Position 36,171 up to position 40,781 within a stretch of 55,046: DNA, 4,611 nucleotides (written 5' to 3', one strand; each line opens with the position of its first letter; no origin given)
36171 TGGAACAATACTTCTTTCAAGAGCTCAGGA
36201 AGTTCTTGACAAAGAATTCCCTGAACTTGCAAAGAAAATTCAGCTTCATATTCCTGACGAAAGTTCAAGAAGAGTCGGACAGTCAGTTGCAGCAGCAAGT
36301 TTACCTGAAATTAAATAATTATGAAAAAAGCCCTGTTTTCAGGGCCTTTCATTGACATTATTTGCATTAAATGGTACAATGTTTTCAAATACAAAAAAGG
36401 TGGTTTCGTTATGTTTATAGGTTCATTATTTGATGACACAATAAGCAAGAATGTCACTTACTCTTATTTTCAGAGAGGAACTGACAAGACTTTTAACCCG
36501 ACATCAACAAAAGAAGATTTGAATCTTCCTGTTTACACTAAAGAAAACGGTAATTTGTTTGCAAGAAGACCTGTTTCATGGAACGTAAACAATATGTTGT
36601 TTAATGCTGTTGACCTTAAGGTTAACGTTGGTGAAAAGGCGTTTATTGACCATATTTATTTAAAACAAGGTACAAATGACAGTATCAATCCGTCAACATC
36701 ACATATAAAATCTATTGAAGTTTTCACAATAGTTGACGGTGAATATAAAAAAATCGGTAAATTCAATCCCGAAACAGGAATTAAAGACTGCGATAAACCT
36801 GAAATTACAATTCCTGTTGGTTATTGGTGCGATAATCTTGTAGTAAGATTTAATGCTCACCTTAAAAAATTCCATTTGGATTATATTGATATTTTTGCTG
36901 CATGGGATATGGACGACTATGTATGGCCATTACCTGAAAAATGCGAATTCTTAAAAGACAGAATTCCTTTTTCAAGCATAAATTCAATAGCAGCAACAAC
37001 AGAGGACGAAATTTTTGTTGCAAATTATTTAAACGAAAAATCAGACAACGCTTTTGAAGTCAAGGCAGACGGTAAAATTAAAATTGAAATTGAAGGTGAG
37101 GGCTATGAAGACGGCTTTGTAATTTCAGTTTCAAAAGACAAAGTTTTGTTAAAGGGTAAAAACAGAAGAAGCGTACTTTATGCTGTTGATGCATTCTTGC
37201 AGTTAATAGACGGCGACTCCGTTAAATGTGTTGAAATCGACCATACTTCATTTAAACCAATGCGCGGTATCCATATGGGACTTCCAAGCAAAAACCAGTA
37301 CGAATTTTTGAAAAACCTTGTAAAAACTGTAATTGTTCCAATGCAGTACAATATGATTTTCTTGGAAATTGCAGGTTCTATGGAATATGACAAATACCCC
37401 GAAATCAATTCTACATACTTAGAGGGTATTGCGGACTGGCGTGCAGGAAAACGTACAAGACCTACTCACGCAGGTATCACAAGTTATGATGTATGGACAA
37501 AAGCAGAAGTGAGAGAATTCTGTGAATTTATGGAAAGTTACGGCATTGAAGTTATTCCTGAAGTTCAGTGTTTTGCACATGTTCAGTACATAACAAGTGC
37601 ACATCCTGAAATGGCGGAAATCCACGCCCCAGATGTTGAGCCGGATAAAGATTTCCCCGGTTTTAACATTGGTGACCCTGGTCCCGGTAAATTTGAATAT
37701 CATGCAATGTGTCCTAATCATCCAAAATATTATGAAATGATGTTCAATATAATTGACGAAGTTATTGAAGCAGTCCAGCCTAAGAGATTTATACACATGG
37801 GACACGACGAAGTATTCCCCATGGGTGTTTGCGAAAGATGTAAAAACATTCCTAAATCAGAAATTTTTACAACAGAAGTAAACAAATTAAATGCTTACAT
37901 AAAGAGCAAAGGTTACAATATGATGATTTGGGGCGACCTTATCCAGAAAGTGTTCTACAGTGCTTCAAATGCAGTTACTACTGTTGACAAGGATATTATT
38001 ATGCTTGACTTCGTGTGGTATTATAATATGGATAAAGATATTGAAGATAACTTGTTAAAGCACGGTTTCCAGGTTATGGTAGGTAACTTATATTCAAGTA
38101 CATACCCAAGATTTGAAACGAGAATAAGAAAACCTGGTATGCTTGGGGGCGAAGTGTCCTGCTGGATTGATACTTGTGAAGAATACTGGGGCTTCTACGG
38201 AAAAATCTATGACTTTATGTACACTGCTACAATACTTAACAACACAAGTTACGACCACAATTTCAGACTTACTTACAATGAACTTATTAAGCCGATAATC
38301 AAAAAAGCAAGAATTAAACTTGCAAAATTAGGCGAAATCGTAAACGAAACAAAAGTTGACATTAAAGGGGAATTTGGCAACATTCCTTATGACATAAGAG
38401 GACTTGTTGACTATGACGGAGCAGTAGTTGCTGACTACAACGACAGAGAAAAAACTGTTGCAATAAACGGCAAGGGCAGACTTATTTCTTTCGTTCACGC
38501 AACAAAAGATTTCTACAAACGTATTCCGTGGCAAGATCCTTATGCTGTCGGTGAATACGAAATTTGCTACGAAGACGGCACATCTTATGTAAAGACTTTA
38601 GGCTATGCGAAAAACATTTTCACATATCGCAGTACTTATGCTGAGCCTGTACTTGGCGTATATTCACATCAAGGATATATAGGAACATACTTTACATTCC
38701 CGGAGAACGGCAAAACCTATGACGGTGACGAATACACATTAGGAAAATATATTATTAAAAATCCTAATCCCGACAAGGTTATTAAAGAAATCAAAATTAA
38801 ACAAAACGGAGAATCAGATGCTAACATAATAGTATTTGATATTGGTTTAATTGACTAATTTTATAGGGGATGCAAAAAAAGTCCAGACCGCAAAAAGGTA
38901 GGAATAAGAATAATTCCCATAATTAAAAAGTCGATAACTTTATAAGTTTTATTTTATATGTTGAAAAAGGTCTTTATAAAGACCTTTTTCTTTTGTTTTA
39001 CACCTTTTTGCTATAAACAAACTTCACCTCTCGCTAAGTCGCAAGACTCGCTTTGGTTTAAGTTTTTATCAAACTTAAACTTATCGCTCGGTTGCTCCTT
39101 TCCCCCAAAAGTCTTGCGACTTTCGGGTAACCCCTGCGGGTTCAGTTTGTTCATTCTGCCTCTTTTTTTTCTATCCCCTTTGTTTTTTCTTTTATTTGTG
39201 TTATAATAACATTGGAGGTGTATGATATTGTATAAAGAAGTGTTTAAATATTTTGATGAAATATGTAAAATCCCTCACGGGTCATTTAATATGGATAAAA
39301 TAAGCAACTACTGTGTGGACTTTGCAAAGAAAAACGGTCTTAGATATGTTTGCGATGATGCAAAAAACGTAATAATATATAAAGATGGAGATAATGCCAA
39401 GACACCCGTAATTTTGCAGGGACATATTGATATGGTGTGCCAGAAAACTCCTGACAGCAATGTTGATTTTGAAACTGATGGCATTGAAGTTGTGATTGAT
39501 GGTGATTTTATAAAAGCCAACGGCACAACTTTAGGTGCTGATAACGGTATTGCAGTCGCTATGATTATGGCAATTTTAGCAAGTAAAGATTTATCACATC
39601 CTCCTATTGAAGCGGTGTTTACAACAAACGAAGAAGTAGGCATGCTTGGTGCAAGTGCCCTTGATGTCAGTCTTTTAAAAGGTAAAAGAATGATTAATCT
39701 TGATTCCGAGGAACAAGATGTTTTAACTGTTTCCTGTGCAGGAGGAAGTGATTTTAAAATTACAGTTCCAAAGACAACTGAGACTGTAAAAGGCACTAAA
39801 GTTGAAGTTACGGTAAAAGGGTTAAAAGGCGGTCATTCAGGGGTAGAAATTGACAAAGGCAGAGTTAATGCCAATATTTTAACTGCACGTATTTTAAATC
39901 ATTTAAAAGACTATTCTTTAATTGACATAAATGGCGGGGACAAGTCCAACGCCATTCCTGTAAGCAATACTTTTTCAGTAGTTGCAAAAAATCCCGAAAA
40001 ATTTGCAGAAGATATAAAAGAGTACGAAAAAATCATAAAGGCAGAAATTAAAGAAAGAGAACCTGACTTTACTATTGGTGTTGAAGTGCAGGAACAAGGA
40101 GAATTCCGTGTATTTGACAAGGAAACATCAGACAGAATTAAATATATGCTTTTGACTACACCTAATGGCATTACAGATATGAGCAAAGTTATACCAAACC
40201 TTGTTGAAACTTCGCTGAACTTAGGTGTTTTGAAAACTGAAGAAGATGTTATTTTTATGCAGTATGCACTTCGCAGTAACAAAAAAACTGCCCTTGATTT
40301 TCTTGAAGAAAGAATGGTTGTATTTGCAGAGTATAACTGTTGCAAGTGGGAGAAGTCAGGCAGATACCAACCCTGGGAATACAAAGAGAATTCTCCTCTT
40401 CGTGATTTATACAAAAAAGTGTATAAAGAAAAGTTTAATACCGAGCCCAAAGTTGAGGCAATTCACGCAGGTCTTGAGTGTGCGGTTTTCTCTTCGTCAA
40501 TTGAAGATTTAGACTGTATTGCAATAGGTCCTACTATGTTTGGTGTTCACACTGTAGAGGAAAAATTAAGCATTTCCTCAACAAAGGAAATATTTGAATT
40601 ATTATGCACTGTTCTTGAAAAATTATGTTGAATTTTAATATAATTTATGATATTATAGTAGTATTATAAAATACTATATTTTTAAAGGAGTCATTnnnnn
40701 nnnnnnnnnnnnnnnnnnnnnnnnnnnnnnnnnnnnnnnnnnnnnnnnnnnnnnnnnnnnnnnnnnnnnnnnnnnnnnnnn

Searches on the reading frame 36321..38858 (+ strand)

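Call 34: search_protein_families(library=pfam, proteins=[window:36321-38858:+], max_evalue=0.00001)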
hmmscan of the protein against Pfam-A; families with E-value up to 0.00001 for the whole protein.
window:36321-38858:+ (845 aa): 1 family
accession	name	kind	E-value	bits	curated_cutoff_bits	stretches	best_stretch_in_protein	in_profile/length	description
PF00728.28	Glyco_hydro_20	-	3.5e-15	56.7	22.3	1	380-587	68-259/348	Glycosyl hydrolase family 20, catalytic domain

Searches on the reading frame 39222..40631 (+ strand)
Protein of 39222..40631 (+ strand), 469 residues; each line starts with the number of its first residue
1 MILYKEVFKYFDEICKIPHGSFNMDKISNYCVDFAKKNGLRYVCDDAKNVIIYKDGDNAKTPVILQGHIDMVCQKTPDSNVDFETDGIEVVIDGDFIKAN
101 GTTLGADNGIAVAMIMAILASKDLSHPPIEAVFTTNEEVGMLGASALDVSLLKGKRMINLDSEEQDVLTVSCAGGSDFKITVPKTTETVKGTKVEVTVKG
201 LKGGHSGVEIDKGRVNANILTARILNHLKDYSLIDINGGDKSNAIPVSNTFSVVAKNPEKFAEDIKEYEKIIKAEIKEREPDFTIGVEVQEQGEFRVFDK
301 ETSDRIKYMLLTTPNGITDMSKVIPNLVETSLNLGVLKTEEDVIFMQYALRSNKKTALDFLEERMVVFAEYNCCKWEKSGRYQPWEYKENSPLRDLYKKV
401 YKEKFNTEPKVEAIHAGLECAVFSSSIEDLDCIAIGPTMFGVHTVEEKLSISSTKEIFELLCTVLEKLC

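Call 9: search_protein_families(library=pfam, proteins=[window:39222-40631:+], max_evalue=0.001)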
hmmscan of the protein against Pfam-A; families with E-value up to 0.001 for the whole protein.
window:39222-40631:+ (469 aa): 3 families
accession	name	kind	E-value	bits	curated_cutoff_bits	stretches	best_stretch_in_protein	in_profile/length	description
PF01546.33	Peptidase_M20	-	8.3e-13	49.1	24.6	1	64-466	1-205/206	Peptidase family M20/M25/M40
PF07687.19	M20_dimer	-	5.8e-07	29.9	21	1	197-278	2-105/107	Peptidase dimerisation domain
PF04389.22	Peptidase_M28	-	7.8e-05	22.9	21.3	1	49-162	1-94/193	Peptidase family M28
